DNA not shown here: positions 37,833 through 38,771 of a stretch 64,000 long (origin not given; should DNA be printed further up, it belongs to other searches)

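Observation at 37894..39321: AT-rich two-gene insertion (HEPN-like R-x4-H protein + DUF4365-like nuclease-fold protein) inside the glycolytic cluster: candidate toxin/defence module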

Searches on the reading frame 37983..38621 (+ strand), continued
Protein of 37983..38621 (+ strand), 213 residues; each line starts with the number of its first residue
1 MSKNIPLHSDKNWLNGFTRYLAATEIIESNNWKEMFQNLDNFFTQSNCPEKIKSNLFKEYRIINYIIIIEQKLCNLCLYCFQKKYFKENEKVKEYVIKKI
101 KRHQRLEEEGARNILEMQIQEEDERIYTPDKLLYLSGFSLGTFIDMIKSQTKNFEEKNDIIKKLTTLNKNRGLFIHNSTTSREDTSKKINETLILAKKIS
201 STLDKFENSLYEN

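Call 67: list_cluster_members(proteins=[P0101, P0104, P0109, P0112, P0114, P0118, P0122, P0124, P0129, P0134])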
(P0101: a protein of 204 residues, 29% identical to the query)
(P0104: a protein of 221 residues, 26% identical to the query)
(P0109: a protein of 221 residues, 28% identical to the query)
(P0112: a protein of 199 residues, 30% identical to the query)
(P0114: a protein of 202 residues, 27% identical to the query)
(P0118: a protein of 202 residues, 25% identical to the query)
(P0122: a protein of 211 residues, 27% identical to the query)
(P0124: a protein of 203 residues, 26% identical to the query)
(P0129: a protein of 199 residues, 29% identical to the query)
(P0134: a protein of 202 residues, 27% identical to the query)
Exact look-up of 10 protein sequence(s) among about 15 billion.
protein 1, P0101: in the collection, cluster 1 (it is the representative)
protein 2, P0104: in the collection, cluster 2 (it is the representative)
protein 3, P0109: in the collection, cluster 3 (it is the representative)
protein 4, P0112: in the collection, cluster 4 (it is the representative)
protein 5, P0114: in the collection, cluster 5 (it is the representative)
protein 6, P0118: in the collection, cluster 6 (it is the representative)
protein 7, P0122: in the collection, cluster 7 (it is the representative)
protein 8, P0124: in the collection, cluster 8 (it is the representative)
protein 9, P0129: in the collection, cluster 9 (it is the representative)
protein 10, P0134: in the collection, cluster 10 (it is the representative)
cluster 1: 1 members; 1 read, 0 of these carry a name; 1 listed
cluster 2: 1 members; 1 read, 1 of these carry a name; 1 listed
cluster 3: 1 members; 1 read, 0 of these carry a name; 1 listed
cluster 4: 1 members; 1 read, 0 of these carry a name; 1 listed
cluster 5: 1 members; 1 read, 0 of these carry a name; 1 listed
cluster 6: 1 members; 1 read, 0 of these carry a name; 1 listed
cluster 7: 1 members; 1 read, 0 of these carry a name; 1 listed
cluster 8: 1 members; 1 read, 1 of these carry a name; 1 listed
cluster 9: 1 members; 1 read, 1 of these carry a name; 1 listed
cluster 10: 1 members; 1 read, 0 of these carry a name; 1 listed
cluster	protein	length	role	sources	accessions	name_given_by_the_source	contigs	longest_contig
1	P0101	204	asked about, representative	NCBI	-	-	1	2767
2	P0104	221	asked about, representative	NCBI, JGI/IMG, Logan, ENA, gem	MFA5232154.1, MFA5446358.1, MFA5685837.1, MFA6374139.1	MAG: hypothetical protein WC410_00505 [Candidatus Paceibacterota bacterium] | hypothetical protein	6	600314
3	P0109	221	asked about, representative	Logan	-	-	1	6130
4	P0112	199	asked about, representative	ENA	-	-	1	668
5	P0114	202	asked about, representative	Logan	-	-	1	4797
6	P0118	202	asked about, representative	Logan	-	-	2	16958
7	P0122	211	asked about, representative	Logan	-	-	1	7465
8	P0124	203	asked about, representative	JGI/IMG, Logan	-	hypothetical protein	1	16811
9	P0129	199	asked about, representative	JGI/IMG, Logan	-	hypothetical protein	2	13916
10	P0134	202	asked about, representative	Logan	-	-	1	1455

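Call 68: find_encoding_contigs(protein=P0083, flank=3000, max_places=2)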
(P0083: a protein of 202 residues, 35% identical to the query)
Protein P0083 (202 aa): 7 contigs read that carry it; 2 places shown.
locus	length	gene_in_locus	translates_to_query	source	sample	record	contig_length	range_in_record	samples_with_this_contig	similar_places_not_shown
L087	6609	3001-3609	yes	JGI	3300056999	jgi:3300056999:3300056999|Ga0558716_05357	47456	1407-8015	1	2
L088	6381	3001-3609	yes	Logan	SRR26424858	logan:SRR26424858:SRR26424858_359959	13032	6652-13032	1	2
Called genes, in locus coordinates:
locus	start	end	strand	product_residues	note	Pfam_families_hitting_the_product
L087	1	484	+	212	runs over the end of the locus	-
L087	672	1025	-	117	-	PF08719:NADAR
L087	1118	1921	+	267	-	PF23441:SDR, PF00106:adh_short, PF08659:KR, PF13561:adh_short_C2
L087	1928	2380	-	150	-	PF16242:Pyrid_ox_like (weak), PF01243:PNPOx_N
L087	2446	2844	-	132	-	-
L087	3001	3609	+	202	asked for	-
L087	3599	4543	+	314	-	-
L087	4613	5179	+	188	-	PF01872:RibD_C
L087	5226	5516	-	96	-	PF01541:GIY-YIG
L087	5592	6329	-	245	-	PF11599:AviRa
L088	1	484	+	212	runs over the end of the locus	-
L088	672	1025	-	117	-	PF08719:NADAR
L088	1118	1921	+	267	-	PF23441:SDR, PF00106:adh_short, PF08659:KR, PF13561:adh_short_C2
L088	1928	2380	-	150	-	PF16242:Pyrid_ox_like (weak), PF01243:PNPOx_N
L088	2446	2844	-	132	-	-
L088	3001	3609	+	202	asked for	-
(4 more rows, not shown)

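Call 69: find_encoding_contigs(protein=P0084, flank=3000, max_places=2)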
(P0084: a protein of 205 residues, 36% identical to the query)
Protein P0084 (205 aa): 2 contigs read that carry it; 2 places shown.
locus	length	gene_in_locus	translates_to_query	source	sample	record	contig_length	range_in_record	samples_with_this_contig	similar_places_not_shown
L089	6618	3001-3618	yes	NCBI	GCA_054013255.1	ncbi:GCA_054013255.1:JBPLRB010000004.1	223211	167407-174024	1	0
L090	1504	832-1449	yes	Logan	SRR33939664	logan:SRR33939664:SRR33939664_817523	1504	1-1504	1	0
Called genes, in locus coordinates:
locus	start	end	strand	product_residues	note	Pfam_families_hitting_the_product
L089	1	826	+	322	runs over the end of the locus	PF01544:CorA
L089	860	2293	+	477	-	-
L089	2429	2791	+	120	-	-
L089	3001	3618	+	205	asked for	-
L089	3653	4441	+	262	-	PF02900:LigB, PF01875:Memo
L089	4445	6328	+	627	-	PF17764:PriA_3primeBD, PF18074:PriA_C (faint), PF00270:DEAD (faint)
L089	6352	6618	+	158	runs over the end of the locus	PF01327:Pep_deformylase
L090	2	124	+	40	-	?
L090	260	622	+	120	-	-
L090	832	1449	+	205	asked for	-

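Call 70: find_encoding_contigs(protein=P0104, flank=3000, max_places=2)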
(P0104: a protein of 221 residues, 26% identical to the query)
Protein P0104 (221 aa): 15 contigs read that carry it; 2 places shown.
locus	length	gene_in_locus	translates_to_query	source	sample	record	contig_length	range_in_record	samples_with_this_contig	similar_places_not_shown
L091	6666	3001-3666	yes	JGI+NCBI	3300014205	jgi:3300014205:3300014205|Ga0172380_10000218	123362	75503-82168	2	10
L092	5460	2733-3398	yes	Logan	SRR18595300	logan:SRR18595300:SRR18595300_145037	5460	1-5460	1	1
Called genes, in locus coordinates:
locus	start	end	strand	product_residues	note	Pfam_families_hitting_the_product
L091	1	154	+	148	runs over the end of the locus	PF00383:dCMP_cyt_deam_1, PF14437:MafB19-deam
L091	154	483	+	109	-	PF01035:DNA_binding_1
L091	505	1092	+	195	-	-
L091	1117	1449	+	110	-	PF20619:DUF6804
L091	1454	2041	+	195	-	PF13240:Zn_Ribbon_1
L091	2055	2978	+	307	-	PF13365:Trypsin_2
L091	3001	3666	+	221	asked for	-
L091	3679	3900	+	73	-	PF03994:DUF350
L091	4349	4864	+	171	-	PF13274:SocA_Panacea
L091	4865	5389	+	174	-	-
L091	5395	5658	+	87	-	-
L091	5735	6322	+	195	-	PF00300:His_Phos_1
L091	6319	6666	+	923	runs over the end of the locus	PF00133:tRNA-synt_1, PF09334:tRNA-synt_1g (weak), PF13603:tRNA-synt_1_2, PF08264:Anticodon_1, PF19302:DUF5915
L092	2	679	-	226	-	?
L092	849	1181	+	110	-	PF20619:DUF6804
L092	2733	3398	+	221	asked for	-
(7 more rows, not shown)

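Call 71: find_encoding_contigs(protein=P0124, flank=3000, max_places=2)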
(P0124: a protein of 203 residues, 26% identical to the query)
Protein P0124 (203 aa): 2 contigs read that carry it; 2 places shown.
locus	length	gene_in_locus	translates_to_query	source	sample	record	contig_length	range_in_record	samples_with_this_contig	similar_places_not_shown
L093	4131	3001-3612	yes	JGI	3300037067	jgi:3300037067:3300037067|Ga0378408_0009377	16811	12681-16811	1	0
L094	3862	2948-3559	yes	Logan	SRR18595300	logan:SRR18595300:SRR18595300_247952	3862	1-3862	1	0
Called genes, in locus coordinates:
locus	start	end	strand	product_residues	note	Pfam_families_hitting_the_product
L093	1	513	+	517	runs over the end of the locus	PF01551:Peptidase_M23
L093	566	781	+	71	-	PF05154:TM2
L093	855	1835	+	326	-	PF26549:Tricorn_N (faint), PF00930:DPPIV_N (faint), PF07676:PD40 (faint), PF23381:Beta-prop_IFT122_1st (faint), PF26550:Tricorn_2nd (weak), PF02897:Peptidase_S9_N (faint), PF24797:Beta-prop_WDR35_TULP_N (faint), PF25174:Beta-prop_THOC3 (faint)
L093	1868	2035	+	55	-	-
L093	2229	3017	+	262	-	-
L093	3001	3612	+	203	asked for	-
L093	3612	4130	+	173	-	?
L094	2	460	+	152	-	?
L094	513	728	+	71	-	PF05154:TM2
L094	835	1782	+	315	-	PF26549:Tricorn_N (faint), PF00930:DPPIV_N (faint), PF07676:PD40 (faint), PF23381:Beta-prop_IFT122_1st (faint), PF26550:Tricorn_2nd (faint), PF02897:Peptidase_S9_N (faint), PF24797:Beta-prop_WDR35_TULP_N (faint), PF25174:Beta-prop_THOC3 (faint)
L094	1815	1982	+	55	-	-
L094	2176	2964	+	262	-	-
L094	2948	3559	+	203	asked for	-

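Call 72: search_protein_families(library=pfam, proteins=[L087:3599-4540:+, L093:3612-4130:+, L093:2229-3014:+, L080:4670-5287:+, L083:2191-2868:-, L084:1951-2559:-, L085:2-622:+, L089:2429-2788:+, L079:4686-5171:-, L089:3653-4438:+], max_evalue=0.1)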
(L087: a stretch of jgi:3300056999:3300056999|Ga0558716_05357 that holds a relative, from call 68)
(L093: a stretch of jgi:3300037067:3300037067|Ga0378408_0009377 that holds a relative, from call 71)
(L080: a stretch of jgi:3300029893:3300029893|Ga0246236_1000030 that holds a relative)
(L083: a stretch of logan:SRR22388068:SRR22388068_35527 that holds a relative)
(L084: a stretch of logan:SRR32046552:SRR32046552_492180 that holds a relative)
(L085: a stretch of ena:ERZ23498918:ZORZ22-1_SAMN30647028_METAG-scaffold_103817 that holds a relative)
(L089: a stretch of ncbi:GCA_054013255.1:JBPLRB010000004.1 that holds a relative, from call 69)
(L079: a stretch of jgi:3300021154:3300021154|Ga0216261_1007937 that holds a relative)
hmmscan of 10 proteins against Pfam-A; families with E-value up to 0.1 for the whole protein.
L087:3599-4540:+ (314 aa): 0 families

L093:3612-4130:+ (173 aa): 0 families

L093:2229-3014:+ (262 aa): 0 families

L080:4670-5287:+ (206 aa): 1 family
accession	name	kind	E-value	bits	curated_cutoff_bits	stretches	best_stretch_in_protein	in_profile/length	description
PF12686.12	DUF3800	-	1.5e-05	26.2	21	1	2-182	1-148/149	Protein of unknown function (DUF3800)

L083:2191-2868:- (226 aa): 0 families

L084:1951-2559:- (203 aa): 0 families

L085:2-622:+ (207 aa): 0 families

L089:2429-2788:+ (120 aa): 1 family
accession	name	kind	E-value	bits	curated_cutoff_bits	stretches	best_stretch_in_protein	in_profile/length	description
PF23973.1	DUF7299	-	0.064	13.8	27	0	5-56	9-63/77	Family of unknown function (DUF7299)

L079:4686-5171:- (161 aa): 1 family
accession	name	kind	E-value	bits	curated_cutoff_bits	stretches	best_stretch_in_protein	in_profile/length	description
PF01795.25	Methyltransf_5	-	2.6e-06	27.6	27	1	87-120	120-153/309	MraW methylase family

L089:3653-4438:+ (262 aa): 2 families
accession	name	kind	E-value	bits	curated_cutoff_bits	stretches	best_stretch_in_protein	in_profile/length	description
PF02900.23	LigB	-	8.7e-46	156.6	26.3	1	8-257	4-268/269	Catalytic LigB subunit of aromatic ring-opening dioxygenase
PF01875.22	Memo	-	8.2e-11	42.1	27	1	34-248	54-250/269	Memo-like protein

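Call 73: search_protein_families(library=padloc, proteins=[L087:3599-4540:+, L093:3612-4130:+, L093:2229-3014:+, L080:4670-5287:+, L083:2191-2868:-, L084:1951-2559:-, L085:2-622:+, L089:2429-2788:+, L079:4686-5171:-], max_evalue=0.1)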
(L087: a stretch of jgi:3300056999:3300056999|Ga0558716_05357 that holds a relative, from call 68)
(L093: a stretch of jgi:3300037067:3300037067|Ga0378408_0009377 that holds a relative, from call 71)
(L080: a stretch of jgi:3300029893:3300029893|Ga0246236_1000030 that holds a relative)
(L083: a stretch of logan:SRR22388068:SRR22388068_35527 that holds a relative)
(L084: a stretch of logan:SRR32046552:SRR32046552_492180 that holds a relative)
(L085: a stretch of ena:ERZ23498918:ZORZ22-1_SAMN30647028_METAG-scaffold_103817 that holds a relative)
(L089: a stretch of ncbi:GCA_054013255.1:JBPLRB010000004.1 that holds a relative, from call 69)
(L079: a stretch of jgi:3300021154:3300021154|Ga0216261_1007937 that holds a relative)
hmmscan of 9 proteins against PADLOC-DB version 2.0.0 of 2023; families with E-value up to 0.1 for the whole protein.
L087:3599-4540:+ (314 aa): 1 family
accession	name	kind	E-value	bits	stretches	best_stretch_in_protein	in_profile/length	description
PDLC04110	PD-T7-5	-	6e-08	30.1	1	113-281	82-262/346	-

L093:3612-4130:+ (173 aa): 0 families

L093:2229-3014:+ (262 aa): 0 families

L080:4670-5287:+ (206 aa): 2 families
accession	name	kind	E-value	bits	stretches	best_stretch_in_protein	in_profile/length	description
PDLC04899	PDC-S07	-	0.0015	16.2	1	129-192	41-104/135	-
PDLC04623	PDC-M38B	-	0.0051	14.6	1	92-156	40-103/219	-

L083:2191-2868:- (226 aa): 1 family
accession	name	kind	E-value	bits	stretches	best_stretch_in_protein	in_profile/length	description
PDLC03869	LmuC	-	0.021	12.5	0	105-195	71-167/168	-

L084:1951-2559:- (203 aa): 0 families

L085:2-622:+ (207 aa): 0 families

L089:2429-2788:+ (120 aa): 0 families

L079:4686-5171:- (161 aa): 1 family
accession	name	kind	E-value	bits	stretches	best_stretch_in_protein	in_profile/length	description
PDLC01014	Csm3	-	0.021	12.9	1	59-136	78-155/203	CRISPR type III-A/MTUBE-associated RAMP protein Csm3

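Call 79: search_protein_families(library=pfam, proteins=[L084:1951-2559:-, L093:2229-3014:+], max_evalue=1)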
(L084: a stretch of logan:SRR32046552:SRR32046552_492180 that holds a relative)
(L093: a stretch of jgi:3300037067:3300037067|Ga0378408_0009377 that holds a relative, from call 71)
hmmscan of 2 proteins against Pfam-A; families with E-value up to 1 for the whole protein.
L084:1951-2559:- (203 aa): 0 families

L093:2229-3014:+ (262 aa): 0 families

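Call 87: find_related_loci(query=window:37983-38621:+, collection=viral_contigs, flank=4000)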
Query window:37983-38621:+ (213 aa) in viral_contigs; peptide patterns used: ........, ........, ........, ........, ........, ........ (x = any residue, [..] = any of these).
24 stretches matched a pattern, but none encodes a relative of the query by tblastn (E <= 1e-3).

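Call 90: search_protein_families(library=phrogs, alignment_id=A2, max_evalue=0.01)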
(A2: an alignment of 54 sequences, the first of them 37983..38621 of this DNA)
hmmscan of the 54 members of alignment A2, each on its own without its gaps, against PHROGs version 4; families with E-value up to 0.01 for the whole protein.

A. member 1, window:37983-38621:+ (213 aa): 0 families

B. families by the number of members that match (of 54 scanned): 1 family
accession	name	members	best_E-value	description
phrog_17098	-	1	0.004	-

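Call 92: fold_search(model_id=the predicted structure, library=pdb)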
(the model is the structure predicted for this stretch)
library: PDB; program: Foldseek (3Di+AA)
matches with E <= 10: 89; with E <= 0.001: 0
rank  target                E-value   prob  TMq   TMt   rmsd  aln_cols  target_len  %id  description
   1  5y8t_B                9.7e-01  0.10  0.18  0.21  17.9       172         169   13  Crystal structure of Bacillus subtilis PadR in complex with p-coumaric acid (released 2017-11-29)
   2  5x11_F                1.1e+00  0.16  0.18  0.21  14.1       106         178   13  Crystal structure of Bacillus subtilis PadR in complex with operator DNA (released 2017-11-22)
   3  5x11_D                1.1e+00  0.15  0.18  0.21  14.1       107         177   13  Crystal structure of Bacillus subtilis PadR in complex with operator DNA (released 2017-11-22)
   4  6n1l                  1.3e+00  0.11  0.20  0.28  18.2       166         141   12  The complement inhibitory domain of B. burgdorferi BBK32. (released 2019-03-27)
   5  7b5m_H                1.4e+00  0.11  0.23  0.22  21.9       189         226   12  Ubiquitin ligation to F-box protein substrates by SCF-RBR E3-E3 super-assembly: CUL1-RBX1-SKP1-SKP2-CKSHS1-p27~Ub~ARIH (released 2021-02-17)
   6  6vvo_B                1.7e+00  0.08  0.20  0.14  14.8       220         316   12  Structure of the human clamp loader (Replication Factor C, RFC) bound to the sliding clamp (Proliferating Cell Nuclear (released 2020-02-26)
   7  4u5a_C                1.7e+00  0.06  0.16  0.19  20.7       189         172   13  Sporozoite Protein for Cell Traversal (released 2014-12-24)
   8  8qv2_D                1.8e+00  0.08  0.20  0.08  22.2       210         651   19  Structure of the native y-Tubulin Ring Complex (yTuRC) capping microtubule minus ends at the spindle pole body (released 2024-04-24)
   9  5x11_B                2.0e+00  0.11  0.18  0.21  14.2       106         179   13  Crystal structure of Bacillus subtilis PadR in complex with operator DNA (released 2017-11-22)
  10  5x11_G                2.2e+00  0.11  0.18  0.21  14.0       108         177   13  Crystal structure of Bacillus subtilis PadR in complex with operator DNA (released 2017-11-22)
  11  5x13                  2.2e+00  0.08  0.21  0.24  20.3       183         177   12  Crystal structure of Bacillus subtilis PadR in complex with p-coumaric acid (released 2017-11-22)
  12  8umu_D                2.5e+00  0.16  0.19  0.13   6.2        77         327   14  Atomic model of the human CTF18-RFC-PCNA binary complex in the four-subunit binding state (state 3) (released 2024-05-08)
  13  6vvo_D                2.7e+00  0.16  0.19  0.14   6.2        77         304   14  Structure of the human clamp loader (Replication Factor C, RFC) bound to the sliding clamp (Proliferating Cell Nuclear (released 2020-02-26)
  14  8umv_B                3.3e+00  0.16  0.17  0.12   7.8        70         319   13  Atomic model of the human CTF18-RFC-PCNA-DNA ternary complex with narrow PCNA opening state I (state 5) (released 2024-05-08)
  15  8w6e_A                3.3e+00  0.07  0.21  0.26  22.9       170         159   18  De novo design of HBC599 binder (released 2024-11-27)
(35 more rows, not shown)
